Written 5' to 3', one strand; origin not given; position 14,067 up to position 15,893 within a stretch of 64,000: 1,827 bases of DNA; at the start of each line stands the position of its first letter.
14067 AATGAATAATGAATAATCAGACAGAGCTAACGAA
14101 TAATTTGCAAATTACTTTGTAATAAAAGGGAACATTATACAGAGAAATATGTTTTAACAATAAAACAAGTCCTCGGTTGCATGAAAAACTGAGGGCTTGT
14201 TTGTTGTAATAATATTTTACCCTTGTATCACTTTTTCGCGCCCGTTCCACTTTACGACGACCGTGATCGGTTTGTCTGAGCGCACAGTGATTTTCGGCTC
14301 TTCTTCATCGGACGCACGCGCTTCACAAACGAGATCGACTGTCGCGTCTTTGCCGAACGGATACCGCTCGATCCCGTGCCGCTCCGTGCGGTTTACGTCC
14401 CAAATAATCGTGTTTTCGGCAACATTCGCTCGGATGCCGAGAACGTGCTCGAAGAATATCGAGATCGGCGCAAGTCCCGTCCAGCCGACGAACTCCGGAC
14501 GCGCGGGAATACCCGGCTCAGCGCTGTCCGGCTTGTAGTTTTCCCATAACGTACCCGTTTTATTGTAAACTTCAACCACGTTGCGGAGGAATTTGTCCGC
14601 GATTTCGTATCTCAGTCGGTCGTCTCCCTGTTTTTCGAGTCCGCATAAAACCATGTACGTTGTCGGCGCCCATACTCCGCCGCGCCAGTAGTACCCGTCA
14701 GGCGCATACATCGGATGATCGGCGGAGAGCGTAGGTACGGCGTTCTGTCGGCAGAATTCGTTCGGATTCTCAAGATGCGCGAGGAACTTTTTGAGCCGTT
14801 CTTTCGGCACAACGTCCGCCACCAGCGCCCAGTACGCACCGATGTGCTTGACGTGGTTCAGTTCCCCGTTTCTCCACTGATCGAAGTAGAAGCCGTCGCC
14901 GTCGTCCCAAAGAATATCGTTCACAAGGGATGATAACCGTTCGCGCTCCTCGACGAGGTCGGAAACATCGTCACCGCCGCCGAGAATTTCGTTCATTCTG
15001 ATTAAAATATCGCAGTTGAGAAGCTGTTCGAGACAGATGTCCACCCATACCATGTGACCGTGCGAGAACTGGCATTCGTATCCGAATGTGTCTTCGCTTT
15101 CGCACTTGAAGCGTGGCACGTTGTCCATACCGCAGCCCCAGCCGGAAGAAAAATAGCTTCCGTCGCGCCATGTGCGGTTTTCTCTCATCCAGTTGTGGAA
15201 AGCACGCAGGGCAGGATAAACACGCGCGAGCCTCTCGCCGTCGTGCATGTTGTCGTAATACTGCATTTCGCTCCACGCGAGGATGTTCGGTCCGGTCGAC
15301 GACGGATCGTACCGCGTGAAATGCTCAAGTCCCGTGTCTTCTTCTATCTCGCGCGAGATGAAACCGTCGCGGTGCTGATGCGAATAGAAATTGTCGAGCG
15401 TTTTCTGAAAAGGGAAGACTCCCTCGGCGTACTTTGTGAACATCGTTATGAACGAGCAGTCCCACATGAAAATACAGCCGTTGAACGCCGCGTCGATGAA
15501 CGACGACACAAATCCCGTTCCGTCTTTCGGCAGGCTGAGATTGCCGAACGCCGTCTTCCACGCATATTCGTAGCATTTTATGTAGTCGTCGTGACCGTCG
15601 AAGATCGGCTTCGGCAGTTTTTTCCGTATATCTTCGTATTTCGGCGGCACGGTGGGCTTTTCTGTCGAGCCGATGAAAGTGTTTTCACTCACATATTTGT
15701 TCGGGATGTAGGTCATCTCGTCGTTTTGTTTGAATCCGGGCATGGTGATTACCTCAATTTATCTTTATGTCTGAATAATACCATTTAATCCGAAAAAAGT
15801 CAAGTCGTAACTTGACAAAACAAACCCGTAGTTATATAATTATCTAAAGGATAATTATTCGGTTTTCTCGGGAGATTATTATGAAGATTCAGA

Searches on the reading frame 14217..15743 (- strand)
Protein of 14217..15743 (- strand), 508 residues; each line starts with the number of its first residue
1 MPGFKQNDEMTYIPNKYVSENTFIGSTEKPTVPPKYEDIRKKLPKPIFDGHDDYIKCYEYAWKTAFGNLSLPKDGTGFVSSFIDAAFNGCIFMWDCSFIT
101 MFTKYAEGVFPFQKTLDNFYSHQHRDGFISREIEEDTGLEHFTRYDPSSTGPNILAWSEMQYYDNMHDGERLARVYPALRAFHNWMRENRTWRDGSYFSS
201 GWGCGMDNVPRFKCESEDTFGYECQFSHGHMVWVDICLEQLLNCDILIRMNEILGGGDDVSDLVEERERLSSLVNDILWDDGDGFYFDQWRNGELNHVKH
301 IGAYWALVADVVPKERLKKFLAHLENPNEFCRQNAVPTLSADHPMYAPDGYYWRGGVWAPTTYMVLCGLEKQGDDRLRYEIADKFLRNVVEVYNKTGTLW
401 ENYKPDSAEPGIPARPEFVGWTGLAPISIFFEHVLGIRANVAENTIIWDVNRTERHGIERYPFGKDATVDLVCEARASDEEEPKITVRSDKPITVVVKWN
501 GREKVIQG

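Call 61: search_protein_families(library=pfam, proteins=[window:14217-15743:-], max_evalue=0.00001)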
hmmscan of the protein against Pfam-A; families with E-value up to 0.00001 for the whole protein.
window:14217-15743:- (508 aa): 3 families
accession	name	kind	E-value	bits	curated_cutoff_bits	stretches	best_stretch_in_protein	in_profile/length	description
PF22422.2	MGH1-like_GH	-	1.8e-37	130.2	27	1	114-409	26-346/356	Mannosylglycerate hydrolase MGH1-like glycoside hydrolase domain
PF01204.24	Trehalase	-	1.3e-14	54.5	21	1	246-406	319-479/512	Trehalase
PF03200.22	Glyco_hydro_63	-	1.6e-13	50.7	22.4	1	296-424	341-485/492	Glycosyl hydrolase family 63 C-terminal domain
